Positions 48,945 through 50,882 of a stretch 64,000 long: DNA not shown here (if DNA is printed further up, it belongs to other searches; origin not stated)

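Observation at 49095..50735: Single-chain fusion of a B12-binding (GlmS-like) domain to a glutamate-mutase-E-like barrel, with a non-canonical DCVHVAG cobalamin-ligand motif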

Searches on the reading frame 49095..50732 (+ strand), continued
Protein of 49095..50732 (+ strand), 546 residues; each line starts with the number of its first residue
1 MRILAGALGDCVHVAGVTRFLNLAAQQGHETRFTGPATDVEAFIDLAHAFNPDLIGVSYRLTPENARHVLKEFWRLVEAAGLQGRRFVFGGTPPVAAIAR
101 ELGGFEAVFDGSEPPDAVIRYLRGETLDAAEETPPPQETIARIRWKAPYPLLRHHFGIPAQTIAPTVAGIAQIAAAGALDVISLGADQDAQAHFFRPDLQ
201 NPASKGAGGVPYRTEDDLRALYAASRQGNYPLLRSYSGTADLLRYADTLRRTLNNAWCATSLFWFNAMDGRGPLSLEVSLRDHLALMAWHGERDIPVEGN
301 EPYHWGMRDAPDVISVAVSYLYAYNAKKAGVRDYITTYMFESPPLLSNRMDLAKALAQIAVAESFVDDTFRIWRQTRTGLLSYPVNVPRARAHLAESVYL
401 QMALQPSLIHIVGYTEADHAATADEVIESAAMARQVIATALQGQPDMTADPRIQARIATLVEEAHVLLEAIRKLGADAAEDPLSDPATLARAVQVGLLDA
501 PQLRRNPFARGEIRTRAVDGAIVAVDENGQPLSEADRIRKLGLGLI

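Call 58: find_encoding_contigs(protein=P0221, flank=8000, max_places=3)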
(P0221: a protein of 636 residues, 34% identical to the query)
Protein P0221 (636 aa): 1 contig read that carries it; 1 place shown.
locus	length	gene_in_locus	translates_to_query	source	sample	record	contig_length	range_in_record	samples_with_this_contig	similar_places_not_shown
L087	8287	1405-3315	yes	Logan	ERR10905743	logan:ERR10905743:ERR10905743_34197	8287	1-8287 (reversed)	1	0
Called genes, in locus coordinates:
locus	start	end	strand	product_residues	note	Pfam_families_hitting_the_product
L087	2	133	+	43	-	?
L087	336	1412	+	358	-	PF01210:NAD_Gly3P_dh_N, PF02558:ApbA, PF03446:NAD_binding_2 (weak), PF03807:F420_oxidored (weak), PF02317:Octopine_DH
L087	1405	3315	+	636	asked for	-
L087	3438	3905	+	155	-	PF08660:Alg14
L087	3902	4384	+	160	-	PF04101:Glyco_tran_28_C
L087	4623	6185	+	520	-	PF03023:MurJ, PF01554:MatE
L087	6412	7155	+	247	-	PF01261:AP_endonuc_2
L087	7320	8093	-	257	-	PF07929:PRiA4_ORF3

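Call 60: find_encoding_contigs(protein=P0166, flank=8000, max_places=2)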
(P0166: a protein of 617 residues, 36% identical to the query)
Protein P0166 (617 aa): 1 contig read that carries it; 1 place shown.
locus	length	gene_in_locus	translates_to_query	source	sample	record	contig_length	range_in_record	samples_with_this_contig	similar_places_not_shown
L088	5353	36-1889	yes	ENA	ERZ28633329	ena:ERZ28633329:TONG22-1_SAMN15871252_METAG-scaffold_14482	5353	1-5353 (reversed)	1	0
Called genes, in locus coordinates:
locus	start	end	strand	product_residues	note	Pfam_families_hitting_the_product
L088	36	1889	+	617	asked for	-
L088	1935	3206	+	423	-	PF13439:Glyco_transf_4, PF13579:Glyco_trans_4_4, PF00534:Glycos_transf_1, PF13692:Glyco_trans_1_4, PF13524:Glyco_trans_1_2 (weak)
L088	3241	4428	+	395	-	-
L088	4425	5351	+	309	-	?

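Call 61: find_encoding_contigs(protein=P0192, flank=8000, max_places=2)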
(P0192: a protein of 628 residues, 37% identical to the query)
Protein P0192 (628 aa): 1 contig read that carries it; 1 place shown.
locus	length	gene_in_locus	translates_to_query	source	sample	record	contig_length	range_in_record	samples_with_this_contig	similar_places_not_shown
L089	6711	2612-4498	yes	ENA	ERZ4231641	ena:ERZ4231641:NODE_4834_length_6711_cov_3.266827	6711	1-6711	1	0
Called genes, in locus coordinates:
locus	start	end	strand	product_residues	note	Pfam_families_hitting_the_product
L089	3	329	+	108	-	?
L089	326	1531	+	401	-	PF02655:ATP-grasp_3, PF02786:CPSase_L_D2, PF13535:ATP-grasp_4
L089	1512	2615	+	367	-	PF01210:NAD_Gly3P_dh_N, PF02317:Octopine_DH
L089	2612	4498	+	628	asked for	-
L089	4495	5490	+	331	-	PF03706:LPG_synthase_TM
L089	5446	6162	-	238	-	PF00483:NTP_transferase, PF12804:NTP_transf_3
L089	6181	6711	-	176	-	?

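Call 80: find_related_loci(query=A3, collection=metagenome_contigs, flank=10000)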
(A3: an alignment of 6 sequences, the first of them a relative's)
Query A3 (606 aa) in metagenome_contigs; peptide patterns used: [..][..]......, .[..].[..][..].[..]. (x = any residue, [..] = any of these).
158 stretches matched a pattern; 76 encode a relative of the query (tblastn E <= 1e-3); 75 distinct loci.
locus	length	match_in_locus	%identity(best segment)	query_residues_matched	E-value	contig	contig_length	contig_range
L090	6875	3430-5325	44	7-606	9e-161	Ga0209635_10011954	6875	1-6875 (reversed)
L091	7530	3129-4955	42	1-606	4e-160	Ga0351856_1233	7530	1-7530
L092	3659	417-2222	45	8-606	5e-166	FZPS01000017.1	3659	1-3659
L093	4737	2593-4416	44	2-606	1e-160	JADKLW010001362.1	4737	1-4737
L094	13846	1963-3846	42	2-606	2e-155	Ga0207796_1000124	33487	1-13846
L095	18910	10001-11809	42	6-606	2e-153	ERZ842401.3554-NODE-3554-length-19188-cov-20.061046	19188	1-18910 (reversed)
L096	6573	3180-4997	43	3-606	5e-153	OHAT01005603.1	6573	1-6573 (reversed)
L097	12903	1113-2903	42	8-606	2e-150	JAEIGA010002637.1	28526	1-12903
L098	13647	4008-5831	44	7-606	4e-150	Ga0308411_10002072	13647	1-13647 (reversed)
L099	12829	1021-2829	42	6-606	7e-150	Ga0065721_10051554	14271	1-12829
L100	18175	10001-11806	42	8-606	6e-149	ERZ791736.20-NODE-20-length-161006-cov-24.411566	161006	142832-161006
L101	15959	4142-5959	41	3-606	5e-149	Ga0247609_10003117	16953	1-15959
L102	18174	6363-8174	42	7-606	2e-148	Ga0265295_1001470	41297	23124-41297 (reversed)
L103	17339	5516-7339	42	1-606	4e-148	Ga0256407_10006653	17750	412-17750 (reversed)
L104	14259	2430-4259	42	3-606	1e-147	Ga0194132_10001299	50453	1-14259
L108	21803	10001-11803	41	5-606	3e-147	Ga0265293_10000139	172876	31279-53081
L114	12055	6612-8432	41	1-606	4e-146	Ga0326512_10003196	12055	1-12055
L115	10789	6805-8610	42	6-605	4e-146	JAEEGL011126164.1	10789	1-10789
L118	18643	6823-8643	41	2-606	1e-145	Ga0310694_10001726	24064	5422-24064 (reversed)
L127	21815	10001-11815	41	2-606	1e-143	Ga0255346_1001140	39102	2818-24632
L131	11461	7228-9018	41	11-605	9e-143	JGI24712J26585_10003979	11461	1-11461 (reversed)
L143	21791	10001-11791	41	11-606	3e-131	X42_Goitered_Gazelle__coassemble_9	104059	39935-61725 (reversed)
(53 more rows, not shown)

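Call 83: search_dna_similar(query=window:49095-50732:+, collection=plasmids, mode=protein, max_evalue=1e-10, max_rows=20)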
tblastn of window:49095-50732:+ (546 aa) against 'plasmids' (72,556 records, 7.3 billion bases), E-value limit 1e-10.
No match.
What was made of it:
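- Tried and rejected: It holds no homologue (call 83).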

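Call 84: search_protein_families(library=pfam, proteins=[L131:5909-7180:+, L101:2901-4130:+, L108:16700-17758:+, L114:1548-2684:+, L115:4932-5540:+, L143:5573-6532:+, L118:10419-11300:+, L102:8204-9505:+, L127:15330-16343:+, L101:1086-2294:+], max_evalue=0.001)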
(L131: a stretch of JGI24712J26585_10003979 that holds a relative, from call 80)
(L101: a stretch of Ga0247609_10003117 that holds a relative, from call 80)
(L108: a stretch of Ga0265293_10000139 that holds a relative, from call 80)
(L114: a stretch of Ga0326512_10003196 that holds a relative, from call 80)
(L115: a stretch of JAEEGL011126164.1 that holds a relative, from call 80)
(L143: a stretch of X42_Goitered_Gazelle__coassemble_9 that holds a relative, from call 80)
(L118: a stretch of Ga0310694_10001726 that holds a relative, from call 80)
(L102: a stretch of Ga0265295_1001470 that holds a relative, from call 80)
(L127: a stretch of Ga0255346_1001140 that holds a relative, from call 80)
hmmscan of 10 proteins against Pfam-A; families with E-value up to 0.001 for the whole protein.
L131:5909-7180:+ (424 aa): 1 family
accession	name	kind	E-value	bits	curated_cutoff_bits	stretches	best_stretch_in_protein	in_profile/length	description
PF02317.23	Octopine_DH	-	1.7e-21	77.2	30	1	199-391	7-149/150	NAD/NADP octopine/nopaline dehydrogenase, alpha-helical domain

L101:2901-4130:+ (410 aa): 7 families
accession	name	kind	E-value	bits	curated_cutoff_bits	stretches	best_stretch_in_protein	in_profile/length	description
PF01071.24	GARS_A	-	6.2e-14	52.7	27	1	106-279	1-190/194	Phosphoribosylglycinamide synthetase, ATP-grasp (A) domain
PF13535.11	ATP-grasp_4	-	6.9e-13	49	27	1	140-280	2-155/160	ATP-grasp domain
PF07478.18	Dala_Dala_lig_C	-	8.8e-12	45.4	24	1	115-246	2-144/204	D-ala D-ala ligase C-terminus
PF02655.19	ATP-grasp_3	-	4.5e-09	37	23.2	1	115-280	11-159/160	ATP-grasp domain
PF18603.7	LAL_C2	-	1.7e-08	35.1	29.4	1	327-395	6-75/78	L-amino acid ligase C-terminal domain 2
PF02786.22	CPSase_L_D2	-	1.4e-07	31.7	19.8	1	133-300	30-200/211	Carbamoyl-phosphate synthase L chain, ATP binding domain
PF15632.11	ATPgrasp_Ter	-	6.3e-05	23.2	29.1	1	180-309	4-115/131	ATP-grasp in the biosynthetic pathway with Ter operon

L108:16700-17758:+ (353 aa): 1 family
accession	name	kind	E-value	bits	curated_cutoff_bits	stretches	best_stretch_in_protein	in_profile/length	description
PF14397.11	ATPgrasp_ST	-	2.1e-31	109.6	31.4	1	74-326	16-263/278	Sugar-transfer associated ATP-grasp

L114:1548-2684:+ (379 aa): 3 families
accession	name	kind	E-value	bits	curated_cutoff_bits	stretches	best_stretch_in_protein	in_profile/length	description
PF01041.23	DegT_DnrJ_EryC1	-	3.4e-111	372.4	19.8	1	13-371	4-359/360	DegT/DnrJ/EryC1/StrS aminotransferase family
PF00155.27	Aminotran_1_2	-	2.6e-10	40.5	19.7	1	49-159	66-189/361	Aminotransferase class I and II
PF01212.27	Beta_elim_lyase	-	0.00087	19.1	27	0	33-157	32-170/288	Beta-eliminating lyase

L115:4932-5540:+ (203 aa): 1 family
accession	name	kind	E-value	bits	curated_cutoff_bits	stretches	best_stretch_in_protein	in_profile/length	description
PF02397.22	Bac_transf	-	1.9e-63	213.7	27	1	7-182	1-178/179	Bacterial sugar transferase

L143:5573-6532:+ (320 aa): 3 families
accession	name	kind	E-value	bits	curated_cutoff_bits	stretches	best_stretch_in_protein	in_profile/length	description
PF00535.33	Glycos_transf_2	-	1.6e-31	110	23.3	1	17-179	1-165/168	Glycosyl transferase family 2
PF10111.15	Glyco_tranf_2_2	-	4.9e-10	39.8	27.3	1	17-127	1-114/276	Glycosyltransferase like family 2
PF13641.12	Glyco_tranf_2_3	-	1.4e-05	25.7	27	1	16-139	3-127/230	Glycosyltransferase like family 2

L118:10419-11300:+ (294 aa): 1 family
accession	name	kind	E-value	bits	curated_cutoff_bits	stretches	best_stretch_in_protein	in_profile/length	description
PF00248.27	Aldo_ket_red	-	9.5e-40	136.9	24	1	44-281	23-290/291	Aldo/keto reductase family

L102:8204-9505:+ (434 aa): 0 families

L127:15330-16343:+ (338 aa): 1 family
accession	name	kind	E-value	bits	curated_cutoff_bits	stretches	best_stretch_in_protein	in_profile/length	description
PF03706.18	LPG_synthase_TM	-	8.7e-33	114.5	33.4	1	14-304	4-296/302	Lysylphosphatidylglycerol synthase TM region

L101:1086-2294:+ (403 aa): 3 families
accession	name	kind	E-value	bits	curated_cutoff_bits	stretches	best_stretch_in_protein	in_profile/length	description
PF00534.26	Glycos_transf_1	-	5.4e-11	42.8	26.4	1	214-384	2-171/172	Glycosyl transferases group 1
PF13692.12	Glyco_trans_1_4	-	8.5e-08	33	27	1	227-372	1-141/142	Glycosyl transferases group 1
PF13439.12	Glyco_transf_4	-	4.4e-07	30.5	28.5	1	22-201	10-166/170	Glycosyltransferase Family 4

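Call 92: list_cluster_members(proteins=[P0174, P0166, P0172, P0177, P0192, P0221, P0155, P0126, P0131, P0182])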
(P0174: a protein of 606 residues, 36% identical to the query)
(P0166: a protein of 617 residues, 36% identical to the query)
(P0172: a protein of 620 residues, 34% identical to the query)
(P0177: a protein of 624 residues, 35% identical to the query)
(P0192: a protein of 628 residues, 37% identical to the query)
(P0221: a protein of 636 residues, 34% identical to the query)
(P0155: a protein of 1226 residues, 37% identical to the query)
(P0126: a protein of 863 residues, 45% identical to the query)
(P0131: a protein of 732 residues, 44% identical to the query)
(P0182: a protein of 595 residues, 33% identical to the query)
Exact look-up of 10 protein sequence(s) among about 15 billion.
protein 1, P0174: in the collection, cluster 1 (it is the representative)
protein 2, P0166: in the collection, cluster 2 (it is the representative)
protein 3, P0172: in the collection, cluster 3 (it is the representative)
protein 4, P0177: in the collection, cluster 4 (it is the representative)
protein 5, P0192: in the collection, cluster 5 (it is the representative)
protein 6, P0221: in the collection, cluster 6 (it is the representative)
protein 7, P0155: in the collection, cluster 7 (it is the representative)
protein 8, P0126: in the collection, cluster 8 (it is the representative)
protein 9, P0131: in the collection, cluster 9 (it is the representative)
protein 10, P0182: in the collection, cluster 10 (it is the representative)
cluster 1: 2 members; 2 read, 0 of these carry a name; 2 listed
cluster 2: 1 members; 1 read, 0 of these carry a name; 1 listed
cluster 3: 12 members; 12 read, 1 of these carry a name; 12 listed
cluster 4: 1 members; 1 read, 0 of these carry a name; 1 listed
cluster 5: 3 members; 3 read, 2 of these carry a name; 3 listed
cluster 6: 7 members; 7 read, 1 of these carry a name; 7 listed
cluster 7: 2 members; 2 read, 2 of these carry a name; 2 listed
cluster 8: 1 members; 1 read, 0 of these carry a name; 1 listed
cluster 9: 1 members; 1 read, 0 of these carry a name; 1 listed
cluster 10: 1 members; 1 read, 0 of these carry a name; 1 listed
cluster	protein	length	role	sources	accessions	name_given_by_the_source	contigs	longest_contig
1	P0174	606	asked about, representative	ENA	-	-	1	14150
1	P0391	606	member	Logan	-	-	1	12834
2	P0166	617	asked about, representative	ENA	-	-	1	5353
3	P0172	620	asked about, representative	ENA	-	-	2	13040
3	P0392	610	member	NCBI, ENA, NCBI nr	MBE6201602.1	MAG: hypothetical protein E7134_05375 [Rikenellaceae bacterium] | hypothetical protein [Rikenellaceae bacterium]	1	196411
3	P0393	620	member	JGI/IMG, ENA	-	-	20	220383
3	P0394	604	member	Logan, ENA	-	-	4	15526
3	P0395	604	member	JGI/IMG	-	-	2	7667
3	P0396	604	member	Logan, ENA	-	-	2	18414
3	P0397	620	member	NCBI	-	-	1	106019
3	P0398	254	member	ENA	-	-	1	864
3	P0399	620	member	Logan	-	-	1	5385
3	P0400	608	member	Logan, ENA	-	-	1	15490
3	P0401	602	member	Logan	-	-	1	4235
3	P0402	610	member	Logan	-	-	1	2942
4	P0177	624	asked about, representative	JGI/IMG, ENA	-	-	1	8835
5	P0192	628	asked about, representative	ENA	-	-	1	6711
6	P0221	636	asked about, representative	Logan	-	-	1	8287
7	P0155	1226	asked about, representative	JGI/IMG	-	uncharacterized protein (TIGR01319 family)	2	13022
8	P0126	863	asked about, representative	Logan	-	-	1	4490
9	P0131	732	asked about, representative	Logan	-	-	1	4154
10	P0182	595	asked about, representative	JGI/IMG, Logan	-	-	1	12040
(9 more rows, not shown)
